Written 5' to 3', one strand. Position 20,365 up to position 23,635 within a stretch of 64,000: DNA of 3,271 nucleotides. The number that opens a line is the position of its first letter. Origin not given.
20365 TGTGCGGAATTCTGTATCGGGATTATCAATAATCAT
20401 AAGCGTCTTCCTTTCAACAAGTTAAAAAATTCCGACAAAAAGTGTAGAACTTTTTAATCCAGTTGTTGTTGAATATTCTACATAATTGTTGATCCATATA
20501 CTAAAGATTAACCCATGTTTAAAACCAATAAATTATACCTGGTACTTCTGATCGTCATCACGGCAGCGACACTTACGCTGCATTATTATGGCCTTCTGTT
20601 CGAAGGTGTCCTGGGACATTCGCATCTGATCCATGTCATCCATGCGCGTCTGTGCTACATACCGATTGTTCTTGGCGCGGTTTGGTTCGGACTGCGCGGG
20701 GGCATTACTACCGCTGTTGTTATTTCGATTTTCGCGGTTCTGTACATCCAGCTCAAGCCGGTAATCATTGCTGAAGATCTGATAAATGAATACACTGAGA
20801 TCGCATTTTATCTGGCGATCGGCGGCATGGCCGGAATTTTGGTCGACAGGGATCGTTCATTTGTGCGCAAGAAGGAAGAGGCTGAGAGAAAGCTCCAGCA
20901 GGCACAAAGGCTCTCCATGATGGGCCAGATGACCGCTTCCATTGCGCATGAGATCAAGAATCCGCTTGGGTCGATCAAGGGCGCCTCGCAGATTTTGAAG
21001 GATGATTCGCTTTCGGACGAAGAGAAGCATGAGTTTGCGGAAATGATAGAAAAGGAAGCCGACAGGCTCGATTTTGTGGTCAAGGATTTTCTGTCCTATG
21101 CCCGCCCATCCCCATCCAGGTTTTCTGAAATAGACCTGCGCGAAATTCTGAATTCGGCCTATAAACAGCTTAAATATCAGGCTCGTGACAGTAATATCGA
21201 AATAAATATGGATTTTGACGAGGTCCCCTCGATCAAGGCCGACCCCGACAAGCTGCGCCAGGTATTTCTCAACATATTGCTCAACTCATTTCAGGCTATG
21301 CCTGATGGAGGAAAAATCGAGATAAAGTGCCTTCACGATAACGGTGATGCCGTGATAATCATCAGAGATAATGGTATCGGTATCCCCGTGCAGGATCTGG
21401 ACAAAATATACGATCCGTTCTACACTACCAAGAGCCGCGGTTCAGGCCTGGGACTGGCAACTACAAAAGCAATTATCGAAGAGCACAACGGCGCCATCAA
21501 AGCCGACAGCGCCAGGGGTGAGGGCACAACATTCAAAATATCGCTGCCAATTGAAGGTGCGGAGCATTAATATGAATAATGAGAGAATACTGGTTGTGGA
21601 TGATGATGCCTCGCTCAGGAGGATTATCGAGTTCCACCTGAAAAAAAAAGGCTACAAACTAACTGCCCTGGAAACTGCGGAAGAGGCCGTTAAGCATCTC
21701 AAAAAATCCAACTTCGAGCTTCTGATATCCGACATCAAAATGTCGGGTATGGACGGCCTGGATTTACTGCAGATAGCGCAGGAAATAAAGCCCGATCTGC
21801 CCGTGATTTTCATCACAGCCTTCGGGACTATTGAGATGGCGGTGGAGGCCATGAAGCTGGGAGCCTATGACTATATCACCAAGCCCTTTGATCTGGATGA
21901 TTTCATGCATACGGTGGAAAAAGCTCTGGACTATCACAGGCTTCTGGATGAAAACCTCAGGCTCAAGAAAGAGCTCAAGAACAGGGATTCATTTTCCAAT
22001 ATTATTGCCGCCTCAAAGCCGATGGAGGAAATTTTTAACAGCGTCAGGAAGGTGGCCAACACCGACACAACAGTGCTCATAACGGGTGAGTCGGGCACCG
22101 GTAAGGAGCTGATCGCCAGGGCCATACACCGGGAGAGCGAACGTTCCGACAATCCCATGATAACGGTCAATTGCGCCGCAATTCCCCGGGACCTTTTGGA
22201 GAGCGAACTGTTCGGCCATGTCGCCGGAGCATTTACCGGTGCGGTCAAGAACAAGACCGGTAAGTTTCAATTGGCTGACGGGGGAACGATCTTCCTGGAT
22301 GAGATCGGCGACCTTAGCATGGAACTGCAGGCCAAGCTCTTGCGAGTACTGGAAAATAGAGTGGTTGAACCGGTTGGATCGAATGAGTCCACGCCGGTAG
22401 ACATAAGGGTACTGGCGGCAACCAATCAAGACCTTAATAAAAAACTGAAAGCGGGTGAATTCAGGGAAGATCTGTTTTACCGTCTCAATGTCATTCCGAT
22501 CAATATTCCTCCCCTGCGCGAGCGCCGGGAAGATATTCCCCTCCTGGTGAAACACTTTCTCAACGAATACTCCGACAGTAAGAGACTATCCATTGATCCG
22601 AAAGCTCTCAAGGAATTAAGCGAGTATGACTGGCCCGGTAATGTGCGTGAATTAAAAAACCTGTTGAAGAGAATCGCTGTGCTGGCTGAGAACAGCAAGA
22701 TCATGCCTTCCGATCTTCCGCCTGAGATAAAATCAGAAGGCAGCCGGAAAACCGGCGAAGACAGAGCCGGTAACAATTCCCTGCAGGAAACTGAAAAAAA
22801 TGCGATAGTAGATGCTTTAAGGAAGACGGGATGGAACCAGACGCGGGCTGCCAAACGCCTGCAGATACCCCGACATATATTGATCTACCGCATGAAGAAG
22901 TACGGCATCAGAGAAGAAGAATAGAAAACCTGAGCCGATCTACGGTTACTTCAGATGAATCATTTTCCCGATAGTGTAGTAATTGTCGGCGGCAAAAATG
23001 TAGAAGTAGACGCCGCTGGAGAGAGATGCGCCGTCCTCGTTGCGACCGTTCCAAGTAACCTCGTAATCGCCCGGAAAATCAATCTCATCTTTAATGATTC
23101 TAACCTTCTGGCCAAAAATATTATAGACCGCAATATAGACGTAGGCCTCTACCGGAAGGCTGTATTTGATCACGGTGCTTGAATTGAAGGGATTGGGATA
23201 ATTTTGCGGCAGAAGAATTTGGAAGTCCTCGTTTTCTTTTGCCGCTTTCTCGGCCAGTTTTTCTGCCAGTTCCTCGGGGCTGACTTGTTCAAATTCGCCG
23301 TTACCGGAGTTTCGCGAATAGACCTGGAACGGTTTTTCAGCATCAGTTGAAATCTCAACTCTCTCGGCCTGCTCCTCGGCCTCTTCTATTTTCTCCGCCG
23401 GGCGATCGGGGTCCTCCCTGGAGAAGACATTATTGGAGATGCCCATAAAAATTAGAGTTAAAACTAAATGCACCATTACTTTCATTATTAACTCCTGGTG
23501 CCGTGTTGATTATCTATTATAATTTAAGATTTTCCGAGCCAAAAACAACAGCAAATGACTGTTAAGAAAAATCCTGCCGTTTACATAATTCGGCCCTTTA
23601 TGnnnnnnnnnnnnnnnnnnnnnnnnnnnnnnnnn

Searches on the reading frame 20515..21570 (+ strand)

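Call 23: search_protein_families(library=pfam, proteins=[window:20515-21570:+], max_evalue=0.001)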
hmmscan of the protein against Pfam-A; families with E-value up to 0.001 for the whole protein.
window:20515-21570:+ (351 aa): 2 families
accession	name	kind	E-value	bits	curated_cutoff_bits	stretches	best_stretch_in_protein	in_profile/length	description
PF02518.31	HATPase_c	-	1.8e-27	96.4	26.4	1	243-347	2-110/111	Histidine kinase-, DNA gyrase B-, and HSP90-like ATPase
PF00512.31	HisKA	-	3.3e-17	62.7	26.9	1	136-198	2-63/66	His Kinase A (phospho-acceptor) domain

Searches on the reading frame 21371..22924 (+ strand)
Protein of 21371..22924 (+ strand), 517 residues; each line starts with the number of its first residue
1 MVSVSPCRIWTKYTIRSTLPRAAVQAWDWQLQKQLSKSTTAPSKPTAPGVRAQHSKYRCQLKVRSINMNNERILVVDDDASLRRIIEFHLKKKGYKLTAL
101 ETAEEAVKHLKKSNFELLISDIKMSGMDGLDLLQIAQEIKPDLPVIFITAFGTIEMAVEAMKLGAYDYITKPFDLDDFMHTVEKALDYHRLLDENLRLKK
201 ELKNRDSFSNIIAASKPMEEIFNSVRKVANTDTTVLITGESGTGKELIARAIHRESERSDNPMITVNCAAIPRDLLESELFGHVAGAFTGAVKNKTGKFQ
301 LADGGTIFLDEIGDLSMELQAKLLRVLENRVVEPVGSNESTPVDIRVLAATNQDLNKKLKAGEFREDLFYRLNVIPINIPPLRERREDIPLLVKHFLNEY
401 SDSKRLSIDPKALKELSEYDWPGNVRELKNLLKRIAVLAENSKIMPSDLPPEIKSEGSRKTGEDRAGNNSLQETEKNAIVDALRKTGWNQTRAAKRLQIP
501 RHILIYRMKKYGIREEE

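Call 23: search_protein_families(library=pfam, proteins=[window:21371-22924:+], max_evalue=0.001)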
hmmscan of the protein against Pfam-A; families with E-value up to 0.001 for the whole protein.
window:21371-22924:+ (517 aa): 11 families
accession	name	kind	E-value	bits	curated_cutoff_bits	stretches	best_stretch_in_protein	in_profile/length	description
PF00158.32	Sigma54_activat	-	2.3e-73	245.9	20.2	1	211-377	1-167/168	Sigma-54 interaction domain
PF00072.30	Response_reg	-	7.8e-30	103.7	30.2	1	73-182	1-110/111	Response regulator receiver domain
PF25601.1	AAA_lid_14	-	5.5e-26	90.7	27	1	383-462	1-83/87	AAA+ ATPase lid domain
PF14532.12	Sigma54_activ_2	-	5.7e-24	85.4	25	1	212-382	1-138/138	Sigma-54 interaction domain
PF02954.25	HTH_8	-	2.2e-13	50.1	22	1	471-511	2-42/42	Bacterial regulatory protein, Fis family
PF07728.20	AAA_5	-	1.7e-08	35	22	1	235-353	2-123/139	AAA domain (dynein-related subfamily)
PF00004.35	AAA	-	7.2e-06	26.9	21.2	1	235-353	1-110/131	ATPase family associated with various cellular activities (AAA)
PF07724.20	AAA_2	-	4.5e-05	24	27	1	234-348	5-120/166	AAA domain (Cdc48 subfamily)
PF01078.27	Mg_chelatase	-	0.00034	20.5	20.3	0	290-352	93-157/207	Magnesium chelatase, subunit ChlI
PF13245.12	AAA_19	-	0.00066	20.3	25.1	0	229-330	8-117/134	AAA domain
PF20720.3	nSTAND3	-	0.00094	19.3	27.2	0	220-255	5-40/155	Novel STAND NTPase 3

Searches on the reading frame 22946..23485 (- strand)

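Call 23: search_protein_families(library=pfam, proteins=[window:22946-23485:-], max_evalue=0.001)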
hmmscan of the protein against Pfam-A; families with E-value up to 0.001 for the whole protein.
window:22946-23485:- (179 aa): 3 families
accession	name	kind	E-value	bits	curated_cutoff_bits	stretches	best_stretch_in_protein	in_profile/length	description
PF13860.13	FlgD_ig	-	2.4e-06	27.9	27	1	110-160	18-69/79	FlgD Ig-like domain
PF18962.6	Por_Secre_tail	-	4.5e-06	27.3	27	1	96-176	2-74/75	Secretion system C-terminal sorting domain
PF13585.12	CHU_C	-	0.00011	22.7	27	1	116-166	29-72/86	CHU_C Type IX secretion signal domain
